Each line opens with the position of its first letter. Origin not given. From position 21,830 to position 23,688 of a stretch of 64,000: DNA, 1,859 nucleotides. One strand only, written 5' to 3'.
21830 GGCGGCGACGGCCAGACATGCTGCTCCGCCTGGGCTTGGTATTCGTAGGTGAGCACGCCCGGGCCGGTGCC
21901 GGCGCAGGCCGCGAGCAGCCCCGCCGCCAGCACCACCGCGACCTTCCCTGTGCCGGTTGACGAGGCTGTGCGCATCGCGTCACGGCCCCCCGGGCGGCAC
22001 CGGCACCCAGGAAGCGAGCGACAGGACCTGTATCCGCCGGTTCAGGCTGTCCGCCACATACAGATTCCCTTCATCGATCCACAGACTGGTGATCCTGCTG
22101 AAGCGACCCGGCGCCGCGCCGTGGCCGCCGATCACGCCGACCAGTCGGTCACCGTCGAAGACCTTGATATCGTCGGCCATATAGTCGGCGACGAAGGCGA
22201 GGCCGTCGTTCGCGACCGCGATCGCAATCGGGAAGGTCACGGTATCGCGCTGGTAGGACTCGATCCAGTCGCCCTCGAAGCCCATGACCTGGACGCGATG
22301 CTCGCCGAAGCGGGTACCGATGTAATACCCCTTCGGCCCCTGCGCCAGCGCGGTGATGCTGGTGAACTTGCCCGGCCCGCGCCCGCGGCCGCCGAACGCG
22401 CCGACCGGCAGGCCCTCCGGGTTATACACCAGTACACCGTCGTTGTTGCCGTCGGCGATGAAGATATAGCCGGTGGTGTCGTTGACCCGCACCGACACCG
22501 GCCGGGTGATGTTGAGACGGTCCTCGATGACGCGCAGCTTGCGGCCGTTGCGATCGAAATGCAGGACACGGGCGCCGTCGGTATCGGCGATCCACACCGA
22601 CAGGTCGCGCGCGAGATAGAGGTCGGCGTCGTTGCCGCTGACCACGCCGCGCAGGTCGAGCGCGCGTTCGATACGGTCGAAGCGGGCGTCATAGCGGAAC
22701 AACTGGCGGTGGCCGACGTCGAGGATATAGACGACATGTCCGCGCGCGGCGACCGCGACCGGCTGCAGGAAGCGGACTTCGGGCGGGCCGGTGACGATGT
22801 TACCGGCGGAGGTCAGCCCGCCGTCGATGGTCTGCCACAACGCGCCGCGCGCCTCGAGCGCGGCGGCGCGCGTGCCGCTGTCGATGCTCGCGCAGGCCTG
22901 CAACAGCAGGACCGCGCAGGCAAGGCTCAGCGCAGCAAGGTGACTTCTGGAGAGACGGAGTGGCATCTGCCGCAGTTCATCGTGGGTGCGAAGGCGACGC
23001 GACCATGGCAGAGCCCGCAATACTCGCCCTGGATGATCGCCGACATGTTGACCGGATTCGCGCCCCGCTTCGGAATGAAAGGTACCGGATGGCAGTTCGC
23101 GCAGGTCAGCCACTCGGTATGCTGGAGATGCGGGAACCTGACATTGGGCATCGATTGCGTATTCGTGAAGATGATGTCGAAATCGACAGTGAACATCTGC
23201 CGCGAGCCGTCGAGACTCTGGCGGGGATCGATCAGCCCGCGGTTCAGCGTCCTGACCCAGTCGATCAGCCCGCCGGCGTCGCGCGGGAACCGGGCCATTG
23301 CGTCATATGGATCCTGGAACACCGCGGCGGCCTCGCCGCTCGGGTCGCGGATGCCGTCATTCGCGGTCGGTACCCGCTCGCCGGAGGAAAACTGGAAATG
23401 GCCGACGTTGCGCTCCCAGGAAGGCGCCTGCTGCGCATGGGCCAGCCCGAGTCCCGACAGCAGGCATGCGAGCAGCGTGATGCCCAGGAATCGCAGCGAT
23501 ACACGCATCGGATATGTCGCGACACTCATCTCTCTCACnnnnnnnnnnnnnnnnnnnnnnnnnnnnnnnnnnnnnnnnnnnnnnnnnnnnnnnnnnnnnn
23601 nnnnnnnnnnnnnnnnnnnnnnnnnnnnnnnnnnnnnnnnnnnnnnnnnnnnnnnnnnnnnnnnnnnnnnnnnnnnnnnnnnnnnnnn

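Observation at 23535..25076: Lipoprotein fusing a type-1-copper (cupredoxin) signature to a ~280-aa helical domain, embedded among multiheme cytochromes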

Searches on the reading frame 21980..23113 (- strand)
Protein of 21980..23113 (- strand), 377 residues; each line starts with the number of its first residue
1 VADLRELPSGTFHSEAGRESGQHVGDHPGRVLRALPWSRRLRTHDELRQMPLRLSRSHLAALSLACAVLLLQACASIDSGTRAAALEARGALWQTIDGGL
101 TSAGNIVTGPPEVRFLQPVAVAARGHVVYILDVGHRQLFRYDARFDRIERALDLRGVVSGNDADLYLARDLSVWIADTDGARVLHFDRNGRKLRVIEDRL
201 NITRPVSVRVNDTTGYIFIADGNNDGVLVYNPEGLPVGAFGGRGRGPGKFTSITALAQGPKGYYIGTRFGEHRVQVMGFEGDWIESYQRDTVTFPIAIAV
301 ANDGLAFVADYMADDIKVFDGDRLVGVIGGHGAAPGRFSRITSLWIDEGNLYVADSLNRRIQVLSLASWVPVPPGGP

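Call 3: search_protein_families(library=pfam, proteins=[window:21980-23113:-], max_evalue=0.1)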
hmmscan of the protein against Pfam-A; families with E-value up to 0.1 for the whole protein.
window:21980-23113:- (377 aa): 4 families
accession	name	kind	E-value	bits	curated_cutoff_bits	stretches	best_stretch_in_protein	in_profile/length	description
PF17170.10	DUF5128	-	3.2e-09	36.8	22.9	2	303-368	53-121/321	6-bladed beta-propeller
PF01436.27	NHL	-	3.2e-07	30.5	20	0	347-363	11-27/28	NHL repeat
PF08450.18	SGL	-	0.00077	19.6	26.3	0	125-197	145-221/246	SMP-30/Gluconolactonase/LRE-like region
PF25021.1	TEN_NHL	-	0.092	12.1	27.1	0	339-365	330-357/357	Teneurin NHL domain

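Call 4: search_protein_families(library=ncbifam, proteins=[window:21980-23113:-], max_evalue=0.1)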
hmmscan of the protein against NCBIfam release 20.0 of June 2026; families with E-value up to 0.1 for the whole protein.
window:21980-23113:- (377 aa): 1 family
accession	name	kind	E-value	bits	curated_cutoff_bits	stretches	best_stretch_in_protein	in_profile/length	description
NF035926.1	scyF_NHL_VPEP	equivalog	1.4e-22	80.4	350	2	295-365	154-227/376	scytonemin biosynthesis PEP-CTERM protein ScyF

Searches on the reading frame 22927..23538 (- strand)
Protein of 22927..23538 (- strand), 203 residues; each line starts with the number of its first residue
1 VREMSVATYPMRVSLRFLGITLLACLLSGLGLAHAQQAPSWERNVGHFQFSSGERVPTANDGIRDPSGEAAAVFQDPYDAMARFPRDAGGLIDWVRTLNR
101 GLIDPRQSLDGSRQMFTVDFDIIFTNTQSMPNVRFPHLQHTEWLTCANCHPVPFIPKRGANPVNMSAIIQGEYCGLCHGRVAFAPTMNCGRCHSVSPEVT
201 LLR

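Call 3: search_protein_families(library=pfam, proteins=[window:22927-23538:-], max_evalue=0.1)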
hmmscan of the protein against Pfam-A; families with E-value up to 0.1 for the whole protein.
window:22927-23538:- (203 aa): 2 families
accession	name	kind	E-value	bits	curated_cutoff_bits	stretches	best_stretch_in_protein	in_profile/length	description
PF14522.11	Cytochrome_C7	-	6.1e-11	42.4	24.8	1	133-194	1-67/67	Cytochrome c7 and related cytochrome c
PF02085.21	Cytochrom_CIII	-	0.0029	18.4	22.9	1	128-157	16-40/101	Class III cytochrome C family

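Call 4: search_protein_families(library=ncbifam, proteins=[window:22927-23538:-], max_evalue=0.1)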
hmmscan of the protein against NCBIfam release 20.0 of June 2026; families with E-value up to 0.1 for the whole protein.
window:22927-23538:- (203 aa): 5 families
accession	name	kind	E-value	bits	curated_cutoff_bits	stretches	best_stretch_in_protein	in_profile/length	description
TIGR04257.1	nanowire_3heme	domain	7e-18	64.6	40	1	126-194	6-75/75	c(7)-type cytochrome triheme domain-containing protein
NF043011.1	CytC7_Geobact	equivalog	0.0048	17.3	120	1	124-193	24-88/89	cytochrome c7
NF008175.0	PRK10922.1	equivalog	0.018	13.6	788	1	80-168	147-231/497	4-hydroxy-3-polyprenylbenzoate decarboxylase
TIGR03507.1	decahem_SO1788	subfamily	0.021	13.3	209.3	1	129-187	233-285/672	OmcA/MtrC family decaheme c-type cytochrome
NF045713.1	CxxCH_16_HmcA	equivalog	0.046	12.3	400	0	145-194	490-539/541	sulfate respiration complex hexadecaheme cytochrome HmcA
